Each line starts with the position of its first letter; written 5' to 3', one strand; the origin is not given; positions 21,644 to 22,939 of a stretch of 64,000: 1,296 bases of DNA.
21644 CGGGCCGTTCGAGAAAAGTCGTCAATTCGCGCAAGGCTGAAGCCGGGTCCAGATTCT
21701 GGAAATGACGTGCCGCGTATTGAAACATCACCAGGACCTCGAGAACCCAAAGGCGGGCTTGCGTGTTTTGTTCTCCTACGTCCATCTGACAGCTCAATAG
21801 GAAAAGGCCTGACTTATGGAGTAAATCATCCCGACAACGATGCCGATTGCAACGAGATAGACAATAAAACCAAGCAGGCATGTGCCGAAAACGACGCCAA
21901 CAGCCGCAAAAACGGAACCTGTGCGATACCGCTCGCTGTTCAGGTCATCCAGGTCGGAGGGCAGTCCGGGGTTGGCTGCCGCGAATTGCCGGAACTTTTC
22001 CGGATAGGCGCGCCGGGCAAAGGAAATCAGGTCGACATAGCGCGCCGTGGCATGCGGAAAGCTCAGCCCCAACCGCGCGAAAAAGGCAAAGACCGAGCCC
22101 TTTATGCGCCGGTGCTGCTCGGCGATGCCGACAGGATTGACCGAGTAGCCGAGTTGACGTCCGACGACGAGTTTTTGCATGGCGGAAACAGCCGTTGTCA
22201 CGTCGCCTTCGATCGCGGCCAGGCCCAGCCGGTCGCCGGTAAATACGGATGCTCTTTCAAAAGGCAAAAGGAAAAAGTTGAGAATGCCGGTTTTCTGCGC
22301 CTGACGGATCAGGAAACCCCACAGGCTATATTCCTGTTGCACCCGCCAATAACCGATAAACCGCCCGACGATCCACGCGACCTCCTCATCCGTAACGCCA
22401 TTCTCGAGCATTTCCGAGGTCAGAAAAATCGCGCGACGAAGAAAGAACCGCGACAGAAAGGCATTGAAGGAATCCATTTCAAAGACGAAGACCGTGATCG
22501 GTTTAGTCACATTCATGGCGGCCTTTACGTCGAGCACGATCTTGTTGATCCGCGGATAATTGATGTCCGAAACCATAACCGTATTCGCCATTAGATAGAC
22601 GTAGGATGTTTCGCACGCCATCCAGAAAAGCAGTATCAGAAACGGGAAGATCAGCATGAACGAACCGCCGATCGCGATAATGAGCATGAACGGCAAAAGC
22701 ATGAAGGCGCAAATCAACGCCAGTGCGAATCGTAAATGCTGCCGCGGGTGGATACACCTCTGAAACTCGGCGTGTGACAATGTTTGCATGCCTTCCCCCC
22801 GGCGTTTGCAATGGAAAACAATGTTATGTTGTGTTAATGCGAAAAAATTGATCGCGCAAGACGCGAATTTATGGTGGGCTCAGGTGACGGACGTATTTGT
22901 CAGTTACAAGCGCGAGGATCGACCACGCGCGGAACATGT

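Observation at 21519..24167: Lower-GC islet encoding a TIR-FGE(SUMF1) fusion protein next to a degenerate M48-like membrane protein: candidate uncharacterised conflict/defence module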

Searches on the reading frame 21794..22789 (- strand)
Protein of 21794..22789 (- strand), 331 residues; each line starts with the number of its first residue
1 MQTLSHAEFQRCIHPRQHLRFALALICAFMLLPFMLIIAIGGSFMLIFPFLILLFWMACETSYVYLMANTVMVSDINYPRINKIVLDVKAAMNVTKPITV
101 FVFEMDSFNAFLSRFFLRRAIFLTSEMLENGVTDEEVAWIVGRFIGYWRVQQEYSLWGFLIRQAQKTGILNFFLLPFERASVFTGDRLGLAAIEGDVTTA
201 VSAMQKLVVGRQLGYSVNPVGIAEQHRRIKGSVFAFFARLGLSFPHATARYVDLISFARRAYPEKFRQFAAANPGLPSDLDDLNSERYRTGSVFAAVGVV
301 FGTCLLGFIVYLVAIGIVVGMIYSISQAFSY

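Call 3: search_protein_families(library=pfam, proteins=[window:21794-22789:-], max_evalue=0.01)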
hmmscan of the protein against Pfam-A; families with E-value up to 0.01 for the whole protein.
window:21794-22789:- (331 aa): 1 family
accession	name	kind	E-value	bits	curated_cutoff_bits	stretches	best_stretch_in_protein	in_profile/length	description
PF01435.24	Peptidase_M48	-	8.4e-06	26.2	20.3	0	79-142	5-70/186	Peptidase family M48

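Call 4: search_protein_families(library=padloc, proteins=[window:21794-22789:-], max_evalue=0.1)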
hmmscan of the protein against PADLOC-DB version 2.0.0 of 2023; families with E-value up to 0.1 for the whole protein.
window:21794-22789:- (331 aa): 0 families

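Call 6: search_protein_families(library=ncbifam, proteins=[window:21794-22789:-], max_evalue=0.01)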
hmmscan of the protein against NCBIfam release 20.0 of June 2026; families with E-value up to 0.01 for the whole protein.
window:21794-22789:- (331 aa): 0 families

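Call 21: list_cluster_members(proteins=[P0001, window:21794-22789:-, window:20140-21366:-, window:24177-24518:-, window:25090-26016:+])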
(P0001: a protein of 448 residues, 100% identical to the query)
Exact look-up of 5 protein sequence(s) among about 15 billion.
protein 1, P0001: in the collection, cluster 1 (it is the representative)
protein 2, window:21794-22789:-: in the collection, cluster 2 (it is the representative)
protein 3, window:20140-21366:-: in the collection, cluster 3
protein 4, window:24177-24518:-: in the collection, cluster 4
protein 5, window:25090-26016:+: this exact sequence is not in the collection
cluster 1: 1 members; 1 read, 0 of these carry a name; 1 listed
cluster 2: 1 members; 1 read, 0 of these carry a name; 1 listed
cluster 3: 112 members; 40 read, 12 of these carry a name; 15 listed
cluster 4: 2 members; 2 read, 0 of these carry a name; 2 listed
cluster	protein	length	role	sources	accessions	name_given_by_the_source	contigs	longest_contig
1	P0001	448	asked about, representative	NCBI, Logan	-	-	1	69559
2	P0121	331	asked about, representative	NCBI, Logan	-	-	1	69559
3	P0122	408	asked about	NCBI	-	-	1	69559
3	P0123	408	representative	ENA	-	-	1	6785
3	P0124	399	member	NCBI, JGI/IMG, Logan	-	alanine-synthesizing transaminase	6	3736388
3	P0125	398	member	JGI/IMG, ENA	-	alanine-synthesizing transaminase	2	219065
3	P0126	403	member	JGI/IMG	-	alanine-synthesizing transaminase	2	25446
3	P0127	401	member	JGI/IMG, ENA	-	alanine-synthesizing transaminase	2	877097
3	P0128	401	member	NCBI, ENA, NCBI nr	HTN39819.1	MAG TPA: LL-diaminopimelate aminotransferase [Asticcacaulis sp.] | LL-diaminopimelate aminotransferase [Asticcacaulis sp.]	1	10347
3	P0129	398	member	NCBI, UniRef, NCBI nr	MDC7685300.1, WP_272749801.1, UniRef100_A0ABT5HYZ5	LL-diaminopimelate aminotransferase [Asticcacaulis sp. BYS171W] | Aminotransferase n=1 Tax=Asticcacaulis aquaticus TaxID=2984212 RepID=A0ABT5HYZ5_9CAUL | LL-diaminopimelate aminotransferase [Asticcacaulis aquaticus]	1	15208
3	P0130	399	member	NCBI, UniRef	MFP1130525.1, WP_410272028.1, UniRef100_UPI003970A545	LL-diaminopimelate aminotransferase [Asticcacaulis sp. W401b] | LL-diaminopimelate aminotransferase n=2 Tax=unclassified Asticcacaulis TaxID=2628350 ...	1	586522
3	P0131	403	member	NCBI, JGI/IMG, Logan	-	alanine-synthesizing transaminase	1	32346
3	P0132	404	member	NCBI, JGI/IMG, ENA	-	alanine-synthesizing transaminase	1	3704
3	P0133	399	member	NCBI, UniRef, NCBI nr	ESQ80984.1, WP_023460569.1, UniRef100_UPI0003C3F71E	LL-diaminopimelate aminotransferase [Asticcacaulis sp. YBE204] | LL-diaminopimelate aminotransferase n=1 Tax=Asticcacaulis sp. YBE204 TaxID=1282363 ...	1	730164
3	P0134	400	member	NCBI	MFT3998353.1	MAG: LL-diaminopimelate aminotransferase [Asticcacaulis sp.]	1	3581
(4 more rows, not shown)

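Call 25: find_homologous_proteins(query=window:21794-22789:-, max_evalue=0.001)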
Query window:21794-22789:- (331 aa): 206 proteins with E <= 0.001 among 3903 candidates; the best 120 are listed.
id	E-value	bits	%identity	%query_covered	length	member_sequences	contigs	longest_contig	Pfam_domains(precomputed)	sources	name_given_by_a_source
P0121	4.7e-215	731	100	100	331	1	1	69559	PF01435.25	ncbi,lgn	-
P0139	1.6e-108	381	53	99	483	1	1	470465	PF01435.25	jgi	jgi:hypothetical protein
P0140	2.6e-105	370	58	85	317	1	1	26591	-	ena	-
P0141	1.2e-103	365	53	90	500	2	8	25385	PF02493.27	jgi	jgi:hypothetical protein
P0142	4.2e-103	363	53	93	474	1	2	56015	-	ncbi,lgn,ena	-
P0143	6.2e-103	363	52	92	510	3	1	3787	PF02493.27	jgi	jgi:hypothetical protein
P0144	1.1e-102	362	52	95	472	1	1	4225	-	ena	-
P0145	2.1e-101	358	51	96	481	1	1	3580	PF01435.25,PF03544.20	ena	-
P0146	4.9e-101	356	53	92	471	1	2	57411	PF03544.20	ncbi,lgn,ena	-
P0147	6.1e-101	356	51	92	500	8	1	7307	PF02493.27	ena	-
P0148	3.1e-100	354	53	92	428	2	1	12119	-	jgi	-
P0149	8.8e-100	352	55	84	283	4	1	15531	PF01435.25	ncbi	ncbi:MAG: M48 family metallopeptidase [Pseudomonadota bacterium]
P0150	9.1e-100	352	50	99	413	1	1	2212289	-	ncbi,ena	-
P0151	6.7e-99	349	51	99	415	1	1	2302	PF01435.25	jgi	jgi:hypothetical protein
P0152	7.7e-99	349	50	94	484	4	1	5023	PF03544.20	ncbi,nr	ncbi:MAG TPA: TonB family protein [Rhizomicrobium sp.]|nr:TonB family protein [Rhizomicrobium sp.]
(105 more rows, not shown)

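Call 27: find_related_loci(query=A2, collection=metagenome_contigs, flank=6000)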
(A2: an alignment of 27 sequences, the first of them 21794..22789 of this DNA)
Query A2 (331 aa) in metagenome_contigs; peptide patterns used: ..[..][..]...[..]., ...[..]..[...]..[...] (x = any residue, [..] = any of these).
161 stretches matched a pattern; 91 encode a relative of the query (tblastn E <= 1e-3); the best 80 are kept; 80 distinct loci.
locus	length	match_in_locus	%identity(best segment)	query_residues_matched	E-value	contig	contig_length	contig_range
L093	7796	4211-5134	53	1-307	3e-109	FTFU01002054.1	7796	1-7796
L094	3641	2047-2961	53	1-306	6e-110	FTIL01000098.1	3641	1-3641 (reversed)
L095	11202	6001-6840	53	4-283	5e-102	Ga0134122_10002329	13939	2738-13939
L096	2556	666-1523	53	1-285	1e-105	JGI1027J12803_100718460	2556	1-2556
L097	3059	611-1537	50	2-311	4e-104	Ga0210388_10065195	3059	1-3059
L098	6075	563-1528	52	1-319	9e-101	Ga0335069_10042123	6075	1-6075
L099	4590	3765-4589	55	1-275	3e-101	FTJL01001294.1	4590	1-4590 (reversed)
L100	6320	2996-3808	54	14-283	2e-100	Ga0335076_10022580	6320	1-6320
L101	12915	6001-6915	53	1-306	4e-100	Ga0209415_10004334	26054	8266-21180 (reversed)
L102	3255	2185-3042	52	1-285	1e-101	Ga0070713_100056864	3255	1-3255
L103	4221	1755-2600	55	2-283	2e-100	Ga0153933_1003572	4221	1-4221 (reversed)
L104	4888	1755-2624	51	4-292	3e-99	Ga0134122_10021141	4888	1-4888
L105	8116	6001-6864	53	2-288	4e-99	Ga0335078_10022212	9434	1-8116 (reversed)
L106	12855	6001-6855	52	2-285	5e-99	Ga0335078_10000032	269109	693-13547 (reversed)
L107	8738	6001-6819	53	14-286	8e-99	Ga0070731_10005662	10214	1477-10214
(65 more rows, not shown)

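Call 36: search_solved_structures(query=A2, max_evalue=1, show_alignments=2)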
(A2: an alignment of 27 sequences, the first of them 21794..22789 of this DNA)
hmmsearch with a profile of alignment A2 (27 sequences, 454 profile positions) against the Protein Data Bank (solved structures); distinct sequences matched with E-value up to 1: 4.
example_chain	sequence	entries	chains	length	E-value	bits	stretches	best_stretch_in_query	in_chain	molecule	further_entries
7njk_b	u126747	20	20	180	0.35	13.3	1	299-415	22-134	ATP synthase subunit b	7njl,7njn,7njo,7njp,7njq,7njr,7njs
7jg5_b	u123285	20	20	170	0.36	13.2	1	299-415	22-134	ATP synthase subunit b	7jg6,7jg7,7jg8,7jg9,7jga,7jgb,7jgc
7cu3_B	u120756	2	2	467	0.7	12.3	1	325-381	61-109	Transmembrane protein FAM155A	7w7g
8r5v_A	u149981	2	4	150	0.94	11.9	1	314-439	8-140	Ribonuclease pancreatic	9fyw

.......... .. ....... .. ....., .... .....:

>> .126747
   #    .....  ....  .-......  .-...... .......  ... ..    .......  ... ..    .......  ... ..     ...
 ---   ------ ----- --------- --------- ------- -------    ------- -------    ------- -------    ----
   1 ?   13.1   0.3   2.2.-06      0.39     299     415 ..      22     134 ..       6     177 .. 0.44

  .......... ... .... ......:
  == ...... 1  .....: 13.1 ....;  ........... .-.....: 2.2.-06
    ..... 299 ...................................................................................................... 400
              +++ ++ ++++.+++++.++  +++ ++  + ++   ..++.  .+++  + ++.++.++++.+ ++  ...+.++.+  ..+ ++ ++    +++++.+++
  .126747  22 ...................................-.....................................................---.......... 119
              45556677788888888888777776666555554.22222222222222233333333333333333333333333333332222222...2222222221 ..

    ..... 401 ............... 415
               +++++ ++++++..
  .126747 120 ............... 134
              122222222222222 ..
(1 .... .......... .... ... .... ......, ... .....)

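Call 43: predict_structure(alignment_id=A2)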
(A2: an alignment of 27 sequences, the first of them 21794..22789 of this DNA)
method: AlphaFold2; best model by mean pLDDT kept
length: 331 residues; sequences in the alignment: 27
mean_pLDDT: 85.2   pTM: 0.82
mean pLDDT of the five models: 85.2, 84.7, 84.6, 82.6, 81.1
residues with pLDDT >= 90: 137; 70-90: 164; 50-70: 29; < 50: 1
segments of 3 or more residues with pLDDT < 50: none
pLDDT, mean of each block of 10 residues (from residue 1): 89 91 86 81 78 86 86 92 95 90 69 63 79 90 91 84 78 87 94 95 83 71 91 84 87 95 96 90 76 70 88 93 85 66
secondary structure, 60 per line:
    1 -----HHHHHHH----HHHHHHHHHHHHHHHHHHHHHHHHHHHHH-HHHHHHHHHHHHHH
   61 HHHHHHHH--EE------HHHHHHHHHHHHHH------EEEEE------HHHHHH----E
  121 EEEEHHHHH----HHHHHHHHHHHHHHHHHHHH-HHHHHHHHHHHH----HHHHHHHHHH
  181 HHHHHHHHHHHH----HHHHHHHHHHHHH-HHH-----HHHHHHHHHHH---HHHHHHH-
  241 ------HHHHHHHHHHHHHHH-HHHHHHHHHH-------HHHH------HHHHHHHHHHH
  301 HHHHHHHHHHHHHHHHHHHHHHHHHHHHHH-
elements in order: H6-12 H17-45 H47-68 H79-92 E99-103 H110-115 E120-124 H125-129 H134-153 H155-166 H171-192 H197-209 H219-229 H233-239 H247-261 H263-272 H280-283 H290-330

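Call 47: fold_search(model_id=the predicted structure, library=pdb)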
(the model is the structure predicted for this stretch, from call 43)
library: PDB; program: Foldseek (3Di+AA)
matches with E <= 10: 22; with E <= 0.001: 0
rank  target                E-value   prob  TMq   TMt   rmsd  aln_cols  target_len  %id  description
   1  2ypt_A                1.1e-01  0.30  0.21  0.18  20.8       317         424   17  Crystal structure of the human nuclear membrane zinc metalloprotease ZMPSTE24 mutant (E336A) in complex with a synthet (released 2012-12-05)
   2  2ypt_D                1.4e-01  0.38  0.24  0.20  20.3       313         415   16  Crystal structure of the human nuclear membrane zinc metalloprotease ZMPSTE24 mutant (E336A) in complex with a synthet (released 2012-12-05)
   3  2ypt_B                1.5e-01  0.35  0.24  0.20  20.3       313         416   16  Crystal structure of the human nuclear membrane zinc metalloprotease ZMPSTE24 mutant (E336A) in complex with a synthet (released 2012-12-05)
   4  8exs_A                3.8e-01  0.75  0.32  0.21  11.5       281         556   10  Cryo-EM structure of S. aureus BlaR1 F284A mutant (released 2023-01-11)
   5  4aw6_D                4.9e-01  0.20  0.24  0.20  20.1       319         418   15  Crystal structure of the human nuclear membrane zinc metalloprotease ZMPSTE24 (FACE1) (released 2012-07-25)
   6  4aw6_A                4.9e-01  0.15  0.18  0.15  19.6       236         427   16  Crystal structure of the human nuclear membrane zinc metalloprotease ZMPSTE24 (FACE1) (released 2012-07-25)
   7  4aw6_B                6.0e-01  0.20  0.24  0.20  18.6       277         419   15  Crystal structure of the human nuclear membrane zinc metalloprotease ZMPSTE24 (FACE1) (released 2012-07-25)
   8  6ait_E                8.8e-01  0.41  0.30  0.24  17.5       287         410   12  Crystal structure of E. coli BepA (released 2018-12-26)
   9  4il3_A                1.8e+00  0.28  0.32  0.27  11.6       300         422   12  Crystal Structure of S. mikatae Ste24p (released 2013-02-20)
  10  6jfk                  1.8e+00  0.02  0.09  0.07  29.1       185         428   12  GDP bound Mitofusin2 (MFN2) (released 2019-11-13)
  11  6jfl_B                2.0e+00  0.02  0.09  0.07  27.9       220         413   14  Nucleotide-free Mitofusin2 (MFN2) (released 2019-11-13)
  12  6upu_E                2.7e+00  0.02  0.10  0.12  20.3       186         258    9  Crystal structure of the Orientia tsutsugamushi OtDUB in complex with three molecules of ubiquitin (released 2020-04-01)
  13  6ait_D                3.7e+00  0.13  0.27  0.22  18.6       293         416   12  Crystal structure of E. coli BepA (released 2018-12-26)
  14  6sga_F3               4.7e+00  0.03  0.14  0.06  17.4       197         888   14  Body domain of the mt-SSU assemblosome from Trypanosoma brucei (released 2019-09-18)
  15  6xr2_E                4.9e+00  0.04  0.17  0.25  13.5       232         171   14  Computationally designed right-handed alpha/alpha homotrimeric toroid with 3 repeats per subunit (released 2021-07-14)
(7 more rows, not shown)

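Call 54: search_protein_families(library=padloc, alignment_id=A4, max_evalue=0.00001)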
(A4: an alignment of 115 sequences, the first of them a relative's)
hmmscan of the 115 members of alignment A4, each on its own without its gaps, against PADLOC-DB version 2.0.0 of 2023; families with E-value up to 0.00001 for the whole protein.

A. member 1, L113:2198-3028:+ (276 aa): 0 families

B. families by the number of members that match (of 115 scanned): 25 families
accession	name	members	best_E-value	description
PDLC02012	SAVED5--SAVED_TIR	5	4.8e-09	-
PDLC00420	ThsB1|ThsB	2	4.2e-19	TIR-like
PDLC01908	CARF5--CARF_ADA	2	5.4e-18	-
PDLC05062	PDC-S66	2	4e-09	-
PDLC00426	ThsB1|ThsB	2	7.5e-06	TIR-like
PDLC04135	mad3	1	1.7e-48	mads_3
PDLC03982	PD-Lambda-2_B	1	6.6e-28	-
PDLC04140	mad8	1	1e-24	mads_8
PDLC01097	C3a214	1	4.1e-15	GlgB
PDLC02914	ATPase-Toprim_I-B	1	2.3e-12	-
PDLC03949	RmrA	1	6.2e-09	-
PDLC04783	PDC-M72A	1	3.2e-08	-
PDLC03944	RmrA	1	4.3e-08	-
PDLC02980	AriA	1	4.6e-08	-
PDLC03947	RmrA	1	1e-07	-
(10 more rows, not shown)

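Call 55: search_protein_families(library=pfam, alignment_id=A4, max_evalue=0.00001)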
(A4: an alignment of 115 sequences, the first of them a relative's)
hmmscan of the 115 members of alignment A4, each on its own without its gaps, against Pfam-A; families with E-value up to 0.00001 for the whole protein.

A. member 1, L113:2198-3028:+ (276 aa): 1 family
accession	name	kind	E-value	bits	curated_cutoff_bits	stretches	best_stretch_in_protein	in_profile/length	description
PF08241.18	Methyltransf_11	-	9.8e-06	26.6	21.2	0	61-145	11-95/95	Methyltransferase domain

B. families by the number of members that match (of 115 scanned): 142 families (the first 25 are shown)
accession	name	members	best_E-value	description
PF13676.11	TIR_2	6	1.3e-21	TIR domain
PF13561.12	adh_short_C2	5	7.2e-51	Enoyl-(Acyl carrier protein) reductase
PF00106.31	adh_short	5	3.6e-45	short chain dehydrogenase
PF01582.25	TIR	5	7.2e-09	TIR domain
PF08659.16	KR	5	6.3e-08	KR domain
PF04237.18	YjbR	4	6.5e-13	YjbR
PF08811.16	DUF1800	3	7.3e-87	Protein of unknown function (DUF1800)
PF00501.34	AMP-binding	3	2.2e-47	AMP-binding enzyme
PF07394.17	DUF1501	3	3.1e-32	Protein of unknown function (DUF1501)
PF13433.12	Peripla_BP_5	2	1.6e-154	Periplasmic binding protein domain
PF13458.12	Peripla_BP_6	2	4.1e-108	Periplasmic binding protein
PF13393.11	tRNA-synt_His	2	1.8e-45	Histidyl-tRNA synthetase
PF00132.30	Hexapep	2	5.2e-27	Bacterial transferase hexapeptide (six repeats)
PF00561.26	Abhydrolase_1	2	1.3e-25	alpha/beta hydrolase fold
PF00962.28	A_deaminase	2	2.5e-22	Adenosine deaminase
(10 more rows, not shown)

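Call 72: find_related_loci(query=A2, collection=viral_contigs, flank=10000)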
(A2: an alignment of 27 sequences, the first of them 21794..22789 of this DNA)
Query A2 (331 aa) in viral_contigs; peptide patterns used: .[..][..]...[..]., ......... (x = any residue, [..] = any of these).
21 stretches matched a pattern, but none encodes a relative of the query by tblastn (E <= 1e-3).

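Call 74: search_protein_families(library=pfam, alignment_id=A2, max_evalue=0.01)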
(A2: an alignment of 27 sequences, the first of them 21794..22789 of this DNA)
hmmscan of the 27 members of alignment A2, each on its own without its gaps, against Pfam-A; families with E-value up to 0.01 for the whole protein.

A. member 1, window:21794-22789:- (331 aa): 1 family
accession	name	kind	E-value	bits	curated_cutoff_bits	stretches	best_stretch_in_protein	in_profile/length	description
PF01435.24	Peptidase_M48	-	8.4e-06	26.2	20.3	0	79-142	5-70/186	Peptidase family M48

B. families by the number of members that match (of 27 scanned): 16 families
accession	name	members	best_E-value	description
PF01435.24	Peptidase_M48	25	7.9e-07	Peptidase family M48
PF03544.19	TonB_C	4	3.6e-08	Gram-negative bacterial TonB protein C-terminal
PF02493.26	MORN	1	3.4e-18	MORN repeat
PF12276.13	DUF3617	1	4.9e-13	Protein of unknown function (DUF3617)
PF14559.12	TPR_19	1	1.1e-08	Tetratricopeptide repeat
PF13431.12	TPR_17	1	3.7e-08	Tetratricopeptide repeat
PF13414.12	TPR_11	1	7.6e-08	TPR repeat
PF13432.12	TPR_16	1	1.2e-06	Tetratricopeptide repeat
PF00515.34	TPR_1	1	1.7e-06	Tetratricopeptide repeat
PF07719.23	TPR_2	1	2.2e-06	Tetratricopeptide repeat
PF13428.12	TPR_14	1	0.00018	Tetratricopeptide repeat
PF13424.12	TPR_12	1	0.00023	Tetratricopeptide repeat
PF23914.1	TPR_CcmH_CycH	1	0.00093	Cytochrome c-type biogenesis protein H TPR domain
PF13181.12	TPR_8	1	0.0012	Tetratricopeptide repeat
PF12895.13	ANAPC3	1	0.006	Anaphase-promoting complex, cyclosome, subunit 3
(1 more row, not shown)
